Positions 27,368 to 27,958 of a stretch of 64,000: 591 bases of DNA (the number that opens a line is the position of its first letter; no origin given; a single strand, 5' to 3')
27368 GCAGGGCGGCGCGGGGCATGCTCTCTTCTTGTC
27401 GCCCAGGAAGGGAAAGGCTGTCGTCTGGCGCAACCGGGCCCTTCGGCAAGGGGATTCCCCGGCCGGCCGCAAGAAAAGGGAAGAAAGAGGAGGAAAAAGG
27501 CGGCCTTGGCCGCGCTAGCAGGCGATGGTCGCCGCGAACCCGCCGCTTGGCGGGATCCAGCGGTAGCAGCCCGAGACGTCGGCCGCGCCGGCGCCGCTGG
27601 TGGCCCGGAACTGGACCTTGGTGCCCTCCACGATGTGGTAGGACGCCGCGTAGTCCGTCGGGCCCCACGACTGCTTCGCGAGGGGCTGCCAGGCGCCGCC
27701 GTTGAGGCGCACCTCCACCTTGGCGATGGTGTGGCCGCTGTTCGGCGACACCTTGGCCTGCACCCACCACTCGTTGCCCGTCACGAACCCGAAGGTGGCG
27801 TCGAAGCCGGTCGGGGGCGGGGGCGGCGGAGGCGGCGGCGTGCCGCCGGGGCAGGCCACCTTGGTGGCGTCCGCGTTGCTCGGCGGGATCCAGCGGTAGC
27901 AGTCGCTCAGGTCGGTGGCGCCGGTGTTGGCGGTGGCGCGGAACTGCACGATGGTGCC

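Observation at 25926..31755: Three tandem paralogs of secreted proteins that combine FG-GAP beta-propellers with repeated expansin-C/CBM63-like (pollen allergen group-2 fold) modules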

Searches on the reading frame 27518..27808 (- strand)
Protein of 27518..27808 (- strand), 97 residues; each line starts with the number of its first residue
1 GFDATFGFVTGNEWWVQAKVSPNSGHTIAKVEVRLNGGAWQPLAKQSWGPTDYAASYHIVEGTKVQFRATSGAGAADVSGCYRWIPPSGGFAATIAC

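Call 15: search_solved_structures(query=A2, max_evalue=10, show_alignments=2)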
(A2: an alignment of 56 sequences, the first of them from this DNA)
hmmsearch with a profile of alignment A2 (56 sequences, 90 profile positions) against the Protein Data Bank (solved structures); distinct sequences matched with E-value up to 10: 13.
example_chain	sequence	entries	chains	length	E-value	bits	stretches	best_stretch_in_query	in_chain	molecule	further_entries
4jcw_A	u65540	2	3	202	0.00046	23.3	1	11-59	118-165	cellulose binding protein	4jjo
4js7_A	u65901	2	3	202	0.00049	23.3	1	11-59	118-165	cellulose binding protein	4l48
9ms5_A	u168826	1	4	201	0.00052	23.2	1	11-65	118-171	Peptidoglycan-binding domain-containing protein, expansin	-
7wvr_A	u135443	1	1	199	0.019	18.1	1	5-75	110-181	EXLX1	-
2bh0_A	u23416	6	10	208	0.026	17.7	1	10-60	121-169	YOAJ | Expansin like protein | Expansin-yoaJ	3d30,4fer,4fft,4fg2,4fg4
1bmw_A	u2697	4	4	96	0.027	17.7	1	3-51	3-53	POLLEN ALLERGEN PHL P2 | ALLERGEN PHL P 2 | POLLEN ALLERGEN PHL P 2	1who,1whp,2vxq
1kjw_A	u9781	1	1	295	0.16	15.2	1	10-53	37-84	POSTSYNAPTIC DENSITY PROTEIN 95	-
1jxm_A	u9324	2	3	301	0.17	15.1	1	10-53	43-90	POSTSYNAPTIC DENSITY PROTEIN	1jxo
1u5l_A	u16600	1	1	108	0.35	14.1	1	17-51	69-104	prion protein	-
1ws7_A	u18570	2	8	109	0.43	13.8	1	29-65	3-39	Mavicyanin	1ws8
5ypr_A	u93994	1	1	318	0.54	13.5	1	10-53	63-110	Disks large homolog 4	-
6fwx_A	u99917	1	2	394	0.99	12.6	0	52-73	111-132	Titin,Titin,Titin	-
2xkx_A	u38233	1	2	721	1.1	12.5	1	10-53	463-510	DISKS LARGE HOMOLOG 4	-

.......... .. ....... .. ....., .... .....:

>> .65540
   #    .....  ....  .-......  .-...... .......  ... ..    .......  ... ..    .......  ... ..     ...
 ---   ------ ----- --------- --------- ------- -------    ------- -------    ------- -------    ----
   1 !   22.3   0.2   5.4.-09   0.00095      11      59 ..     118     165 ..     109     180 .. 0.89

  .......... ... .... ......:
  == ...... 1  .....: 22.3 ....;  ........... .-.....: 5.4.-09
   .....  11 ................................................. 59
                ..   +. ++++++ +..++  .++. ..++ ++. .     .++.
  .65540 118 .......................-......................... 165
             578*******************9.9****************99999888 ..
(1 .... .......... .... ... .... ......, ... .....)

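Call 20: predict_structure(alignment_id=A2)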
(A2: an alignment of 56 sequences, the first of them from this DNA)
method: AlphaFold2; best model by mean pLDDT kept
length: 97 residues; sequences in the alignment: 56
mean_pLDDT: 97.3   pTM: 0.88
mean pLDDT of the five models: 97.3, 97.2, 97.0, 96.8, 95.0
residues with pLDDT >= 90: 94; 70-90: 3; 50-70: 0; < 50: 0
segments of 3 or more residues with pLDDT < 50: none
pLDDT, mean of each block of 10 residues (from residue 1): 97 98 97 98 97 98 98 98 95 96
secondary structure, 60 per line:
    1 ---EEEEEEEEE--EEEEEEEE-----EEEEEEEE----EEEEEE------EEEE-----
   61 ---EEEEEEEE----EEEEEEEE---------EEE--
elements in order: E4-12 E15-22 E28-35 E40-45 E52-55 E64-71 E76-83 E93-95

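Call 22: fold_search(model_id=the predicted structure, library=pdb)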
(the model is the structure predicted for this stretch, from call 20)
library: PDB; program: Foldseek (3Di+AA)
matches with E <= 10: 1482; with E <= 0.001: 4
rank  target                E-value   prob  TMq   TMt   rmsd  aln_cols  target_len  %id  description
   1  3ft1_A                3.0e-04  1.00  0.62  0.60   2.6        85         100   22  Crystal structure of pollen allergen Phl p 3 (released 2010-01-12)
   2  3ft1_C                4.3e-04  1.00  0.60  0.59   2.7        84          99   23  Crystal structure of pollen allergen Phl p 3 (released 2010-01-12)
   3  5ak8                  6.2e-04  1.00  0.48  0.15   4.5        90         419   18  Structure of C351A mutant of Porphyromonas gingivalis peptidylarginine deiminase (released 2015-07-22)
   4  6i0x_B                9.4e-04  1.00  0.48  0.15   4.3        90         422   18  Porphyromonas gingivalis peptidylarginine deminase (PPAD) mutant G231N/E232T/N235D in complex with Cl-amidine. (released 2019-01-23)
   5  4ytb                  1.0e-03  1.00  0.46  0.15   4.5        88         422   18  Crystal structure of Porphyromonas gingivalis peptidylarginine deiminase (PPAD) in complex with dipeptide Asp-Gln. (released 2015-07-01)
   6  6i0x_A                1.1e-03  1.00  0.48  0.15   4.3        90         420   18  Porphyromonas gingivalis peptidylarginine deminase (PPAD) mutant G231N/E232T/N235D in complex with Cl-amidine. (released 2019-01-23)
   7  4yt9                  1.4e-03  1.00  0.48  0.15   4.5        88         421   18  Crystal structure of Porphyromonas gingivalis peptidylarginine deiminase (PPAD) substrate-unbound. (released 2015-07-15)
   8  5t7a_B                1.5e-03  1.00  0.50  0.52   3.8        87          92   14  Crystal structure of Br derivative BhCBM56 (released 2017-08-23)
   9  2vxq_A                1.8e-03  1.00  0.62  0.65   2.3        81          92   25  Crystal structure of the major grass pollen allergen Phl p 2 in complex with its specific IgE-Fab (released 2009-02-17)
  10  5ak7                  1.8e-03  1.00  0.48  0.15   4.4        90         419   18  Structure of wt Porphyromonas gingivalis peptidylarginine deiminase (released 2015-07-22)
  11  2jnz_MODEL_1_A        1.9e-03  1.00  0.53  0.49   3.7        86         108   20  Solution structure of phl p 3, a major allergen from timothy grass pollen (released 2008-03-04)
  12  3ft9                  2.1e-03  1.00  0.55  0.56   3.3        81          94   22  X-ray Crystal structure of pollen allergen - Phl p 3 (released 2010-01-26)
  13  1who                  2.2e-03  1.00  0.60  0.62   2.3        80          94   24  ALLERGEN PHL P 2 (released 1997-07-07)
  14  4ytg                  2.5e-03  1.00  0.49  0.15   4.5        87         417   17  Crystal structure of Porphyromonas gingivalis peptidylarginine deiminase (PPAD) mutant C351A in complex with dipeptide M (released 2015-07-01)
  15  5t7a_A                3.0e-03  1.00  0.49  0.50   6.2        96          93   11  Crystal structure of Br derivative BhCBM56 (released 2017-08-23)
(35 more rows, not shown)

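Call 37: search_protein_representatives(alignment_id=A2)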
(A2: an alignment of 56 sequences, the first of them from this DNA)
Query: 56 sequences, 90 profile positions. Proteins with E-value up to 0.001 (for the whole library): 474; up to 1e-10: 368; up to 1e-30: 224. The best 150 are listed.
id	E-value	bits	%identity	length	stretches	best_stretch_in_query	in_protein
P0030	1.7e-151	508.8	-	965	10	2-89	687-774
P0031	2.7e-150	504.9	-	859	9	2-90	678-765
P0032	2.2e-133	450.7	-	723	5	2-89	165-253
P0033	5.7e-129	436.6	-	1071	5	2-87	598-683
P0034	7.1e-126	426.6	-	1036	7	1-87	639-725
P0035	8.0e-117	397.6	-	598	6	2-90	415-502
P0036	2.8e-116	395.9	-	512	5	2-83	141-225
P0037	1.5e-113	387.1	-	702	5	2-89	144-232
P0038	2.5e-113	386.4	-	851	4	2-89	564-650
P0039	9.1e-111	378.2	-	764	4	1-87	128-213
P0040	1.1e-109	374.7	-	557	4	2-87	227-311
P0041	7.4e-108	368.9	-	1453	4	1-89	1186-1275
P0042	1.7e-107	367.8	-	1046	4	2-87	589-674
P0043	2.6e-104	357.5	-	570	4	2-89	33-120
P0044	8.5e-103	352.7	-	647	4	3-89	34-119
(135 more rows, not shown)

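Call 46: search_protein_families(library=pfam, alignment_id=A2, max_evalue=0.1)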
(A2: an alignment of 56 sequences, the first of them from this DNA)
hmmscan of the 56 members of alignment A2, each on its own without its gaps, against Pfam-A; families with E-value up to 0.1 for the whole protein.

A. member 1, seq(97 aa): 2 families
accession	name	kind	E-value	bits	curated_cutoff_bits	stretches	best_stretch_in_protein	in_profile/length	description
PF01357.27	Expansin_C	-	0.01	16.4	24.6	1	9-74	5-68/78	Expansin C-terminal domain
PF17957.7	Big_7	-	0.043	14.9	24.1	1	11-54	17-55/70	Bacterial Ig domain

B. families by the number of members that match (of 56 scanned): 8 families
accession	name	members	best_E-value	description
PF01357.27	Expansin_C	18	3.9e-05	Expansin C-terminal domain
PF17957.7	Big_7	6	0.0041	Bacterial Ig domain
PF24746.1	DUF7694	1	0.031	Domain of unknown function (DUF7694)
PF14054.11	DUF4249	1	0.047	Domain of unknown function (DUF4249)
PF16370.11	MetallophosC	1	0.049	C terminal of Calcineurin-like phosphoesterase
PF09792.14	But2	1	0.052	Ubiquitin 3 binding protein But2 C-terminal domain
PF16760.10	CBM53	1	0.055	Starch/carbohydrate-binding module (family 53)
PF22683.2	Nab2-like_zf-CCCH_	1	0.073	Nab2-like CCCH zinc finger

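Call 47: search_protein_families(library=pfam, alignment_id=A4, max_evalue=0.0001)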
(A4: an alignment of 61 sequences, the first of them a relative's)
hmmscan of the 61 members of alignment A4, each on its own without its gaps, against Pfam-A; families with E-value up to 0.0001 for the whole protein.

A. member 1, P0038 (851 aa): 1 family
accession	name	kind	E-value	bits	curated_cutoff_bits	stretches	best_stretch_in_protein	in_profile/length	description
PF06739.17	SBBP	-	3.6e-23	81.7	20.5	2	134-169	2-38/38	Beta-propeller repeat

B. families by the number of members that match (of 61 scanned): 28 families (the first 25 are shown)
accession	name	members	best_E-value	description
PF01357.27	Expansin_C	12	6.5e-15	Expansin C-terminal domain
PF13517.12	FG-GAP_3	10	5.2e-31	FG-GAP-like repeat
PF06739.17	SBBP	9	2.4e-28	Beta-propeller repeat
PF01839.29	FG-GAP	7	4.3e-12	FG-GAP repeat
PF25292.1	Beta-prop_CGLA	7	6e-11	Lambda-carrageenase beta-propeller domain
PF00149.33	Metallophos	5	3e-09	Calcineurin-like phosphoesterase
PF25778.1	DUF7948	2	6.7e-36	Domain of unknown function (DUF7948)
PF18911.6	PKD_4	2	9.7e-20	PKD domain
PF00801.26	PKD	2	2.8e-14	PKD domain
PF14054.11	DUF4249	2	1.3e-07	Domain of unknown function (DUF4249)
PF00082.27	Peptidase_S8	1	1.9e-41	Subtilase family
PF01186.22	Lysyl_oxidase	1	2.6e-37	Lysyl oxidase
PF13200.12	DUF4015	1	6.7e-27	Putative glycosyl hydrolase domain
PF17996.7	CE2_N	1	1.8e-20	Carbohydrate esterase 2 N-terminal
PF13472.12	Lipase_GDSL_2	1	4.2e-19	GDSL-like Lipase/Acylhydrolase family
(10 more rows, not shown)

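Call 61: find_homologous_proteins(query=A2, max_evalue=0.001)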
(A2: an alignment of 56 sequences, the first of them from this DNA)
Query A2 (56 sequences) (97 aa, profile of the alignment): 8 proteins with E <= 0.001 among 868 candidates.
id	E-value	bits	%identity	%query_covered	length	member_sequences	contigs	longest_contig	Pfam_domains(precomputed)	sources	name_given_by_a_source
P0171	2.1e-49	183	49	84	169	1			-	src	-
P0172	1.8e-42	161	67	43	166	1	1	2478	-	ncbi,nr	ncbi:MAG TPA: hypothetical protein VNX21_07545, partial [Candidatus Thermoplasmatota archaeon]|nr:hy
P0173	6.5e-33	130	46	75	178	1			-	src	-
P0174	3.8e-27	112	45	67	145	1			-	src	-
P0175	4.7e-27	112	40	79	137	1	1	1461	-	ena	-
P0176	6.8e-20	89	44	68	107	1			-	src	-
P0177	6.8e-15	73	37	75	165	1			-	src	-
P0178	1.4e-8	52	39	47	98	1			-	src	-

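Call 68: search_solved_structures(query=A2, max_evalue=0.05, show_alignments=5)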
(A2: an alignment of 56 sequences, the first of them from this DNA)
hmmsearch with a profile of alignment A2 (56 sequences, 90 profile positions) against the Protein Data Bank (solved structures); distinct sequences matched with E-value up to 0.05: 6.
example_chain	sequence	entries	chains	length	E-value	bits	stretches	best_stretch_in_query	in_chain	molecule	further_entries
4jcw_A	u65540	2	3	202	0.00046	23.3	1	11-59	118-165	cellulose binding protein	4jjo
4js7_A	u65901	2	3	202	0.00049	23.3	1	11-59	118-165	cellulose binding protein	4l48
9ms5_A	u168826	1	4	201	0.00052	23.2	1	11-65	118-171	Peptidoglycan-binding domain-containing protein, expansin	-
7wvr_A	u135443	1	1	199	0.019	18.1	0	5-75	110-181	EXLX1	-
2bh0_A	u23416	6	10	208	0.026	17.7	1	10-60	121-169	YOAJ | Expansin like protein | Expansin-yoaJ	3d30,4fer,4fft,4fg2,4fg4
1bmw_A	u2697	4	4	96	0.027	17.7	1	3-51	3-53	POLLEN ALLERGEN PHL P2 | ALLERGEN PHL P 2 | POLLEN ALLERGEN PHL P 2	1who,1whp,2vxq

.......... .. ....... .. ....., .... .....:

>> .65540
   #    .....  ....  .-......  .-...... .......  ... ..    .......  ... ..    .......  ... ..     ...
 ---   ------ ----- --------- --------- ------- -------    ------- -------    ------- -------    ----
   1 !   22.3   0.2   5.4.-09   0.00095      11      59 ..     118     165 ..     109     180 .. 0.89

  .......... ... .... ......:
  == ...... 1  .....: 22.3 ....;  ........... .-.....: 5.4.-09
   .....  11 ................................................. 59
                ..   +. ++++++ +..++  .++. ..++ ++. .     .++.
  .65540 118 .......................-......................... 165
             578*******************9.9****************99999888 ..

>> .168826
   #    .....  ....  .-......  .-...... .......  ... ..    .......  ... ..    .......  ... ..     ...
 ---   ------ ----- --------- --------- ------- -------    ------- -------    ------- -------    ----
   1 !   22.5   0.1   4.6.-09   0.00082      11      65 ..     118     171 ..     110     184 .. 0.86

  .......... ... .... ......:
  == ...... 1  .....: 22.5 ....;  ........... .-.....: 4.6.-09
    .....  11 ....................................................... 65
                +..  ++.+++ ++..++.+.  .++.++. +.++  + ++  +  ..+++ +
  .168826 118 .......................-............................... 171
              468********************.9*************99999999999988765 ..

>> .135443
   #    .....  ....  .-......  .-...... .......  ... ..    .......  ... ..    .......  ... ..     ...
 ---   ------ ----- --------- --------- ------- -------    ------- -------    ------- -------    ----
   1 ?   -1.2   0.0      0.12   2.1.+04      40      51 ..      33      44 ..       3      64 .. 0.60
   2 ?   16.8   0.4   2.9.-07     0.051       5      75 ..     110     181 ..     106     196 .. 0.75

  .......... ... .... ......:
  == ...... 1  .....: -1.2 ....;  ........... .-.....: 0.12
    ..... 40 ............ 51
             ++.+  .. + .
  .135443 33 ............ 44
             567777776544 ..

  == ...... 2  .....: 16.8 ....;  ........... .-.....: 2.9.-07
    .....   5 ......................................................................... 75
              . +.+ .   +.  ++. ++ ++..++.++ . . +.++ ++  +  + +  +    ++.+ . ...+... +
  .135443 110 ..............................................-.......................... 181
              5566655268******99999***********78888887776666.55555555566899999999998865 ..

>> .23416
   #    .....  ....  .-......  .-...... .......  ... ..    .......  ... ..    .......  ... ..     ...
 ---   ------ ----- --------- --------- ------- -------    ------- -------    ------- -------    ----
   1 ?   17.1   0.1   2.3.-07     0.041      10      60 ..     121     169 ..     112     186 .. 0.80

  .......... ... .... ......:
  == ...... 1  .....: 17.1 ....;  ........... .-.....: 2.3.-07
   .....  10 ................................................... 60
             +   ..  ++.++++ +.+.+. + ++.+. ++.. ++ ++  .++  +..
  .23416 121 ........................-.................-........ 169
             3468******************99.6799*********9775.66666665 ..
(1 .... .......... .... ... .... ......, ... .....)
